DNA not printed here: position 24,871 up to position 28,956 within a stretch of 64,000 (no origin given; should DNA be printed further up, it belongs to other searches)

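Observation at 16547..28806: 12-kb envelope locus: five large secreted or anchored surface proteins plus a HerA/FtsK-type ATPase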

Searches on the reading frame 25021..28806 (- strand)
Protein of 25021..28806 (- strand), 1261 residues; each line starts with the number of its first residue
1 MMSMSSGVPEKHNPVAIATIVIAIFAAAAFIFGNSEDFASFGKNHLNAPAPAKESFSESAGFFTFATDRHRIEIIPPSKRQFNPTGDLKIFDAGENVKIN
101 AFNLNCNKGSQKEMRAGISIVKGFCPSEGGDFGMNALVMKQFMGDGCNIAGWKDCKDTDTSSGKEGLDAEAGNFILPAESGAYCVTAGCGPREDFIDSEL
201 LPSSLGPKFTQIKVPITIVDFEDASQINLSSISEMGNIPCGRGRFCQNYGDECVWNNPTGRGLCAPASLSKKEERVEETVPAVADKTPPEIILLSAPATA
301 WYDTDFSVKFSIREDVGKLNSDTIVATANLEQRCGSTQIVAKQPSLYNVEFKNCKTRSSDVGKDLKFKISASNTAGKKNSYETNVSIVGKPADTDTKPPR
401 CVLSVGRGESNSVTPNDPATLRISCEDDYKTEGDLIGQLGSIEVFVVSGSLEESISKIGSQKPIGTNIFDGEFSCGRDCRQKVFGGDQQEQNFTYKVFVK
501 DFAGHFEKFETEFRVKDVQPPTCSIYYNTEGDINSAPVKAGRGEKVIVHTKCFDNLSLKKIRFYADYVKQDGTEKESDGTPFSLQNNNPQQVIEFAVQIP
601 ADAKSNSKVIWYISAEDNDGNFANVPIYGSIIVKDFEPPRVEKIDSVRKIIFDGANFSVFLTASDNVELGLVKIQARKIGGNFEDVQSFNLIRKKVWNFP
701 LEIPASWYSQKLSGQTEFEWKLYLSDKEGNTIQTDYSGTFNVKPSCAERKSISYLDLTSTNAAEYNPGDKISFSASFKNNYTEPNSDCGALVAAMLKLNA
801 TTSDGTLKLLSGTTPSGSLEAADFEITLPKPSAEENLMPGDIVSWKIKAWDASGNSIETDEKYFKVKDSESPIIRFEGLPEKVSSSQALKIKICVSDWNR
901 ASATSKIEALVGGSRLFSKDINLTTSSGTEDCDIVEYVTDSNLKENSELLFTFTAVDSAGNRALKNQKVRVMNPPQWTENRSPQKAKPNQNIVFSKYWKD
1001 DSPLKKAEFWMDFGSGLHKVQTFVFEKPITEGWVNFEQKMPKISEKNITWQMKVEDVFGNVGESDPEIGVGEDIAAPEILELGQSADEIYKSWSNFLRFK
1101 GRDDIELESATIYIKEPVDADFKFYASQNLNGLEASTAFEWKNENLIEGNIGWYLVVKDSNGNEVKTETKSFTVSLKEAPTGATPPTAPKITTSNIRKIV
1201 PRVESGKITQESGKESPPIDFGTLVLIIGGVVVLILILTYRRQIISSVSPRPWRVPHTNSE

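Call 4: search_protein_families(library=pfam, proteins=[window:25021-28806:-], max_evalue=0.1)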
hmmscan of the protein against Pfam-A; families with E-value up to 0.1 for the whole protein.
window:25021-28806:- (1261 aa): 0 families

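Call 5: search_protein_families(library=ncbifam, proteins=[window:25021-28806:-], max_evalue=0.1)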
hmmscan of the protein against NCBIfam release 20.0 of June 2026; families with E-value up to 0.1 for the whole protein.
window:25021-28806:- (1261 aa): 0 families

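Call 21: search_protein_families(library=padloc, proteins=[window:25021-28806:-], max_evalue=0.01)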
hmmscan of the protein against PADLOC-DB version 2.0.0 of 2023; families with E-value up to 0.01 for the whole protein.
window:25021-28806:- (1261 aa): 0 families

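Call 22: search_protein_families(library=phrogs, proteins=[window:25021-28806:-], max_evalue=0.01)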
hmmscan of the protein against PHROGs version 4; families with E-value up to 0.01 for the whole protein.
window:25021-28806:- (1261 aa): 0 families

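Call 73: search_solved_structures(query=window:25024-28806:-, max_evalue=1)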
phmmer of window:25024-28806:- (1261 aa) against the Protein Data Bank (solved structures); distinct sequences matched with E-value up to 1: 0.
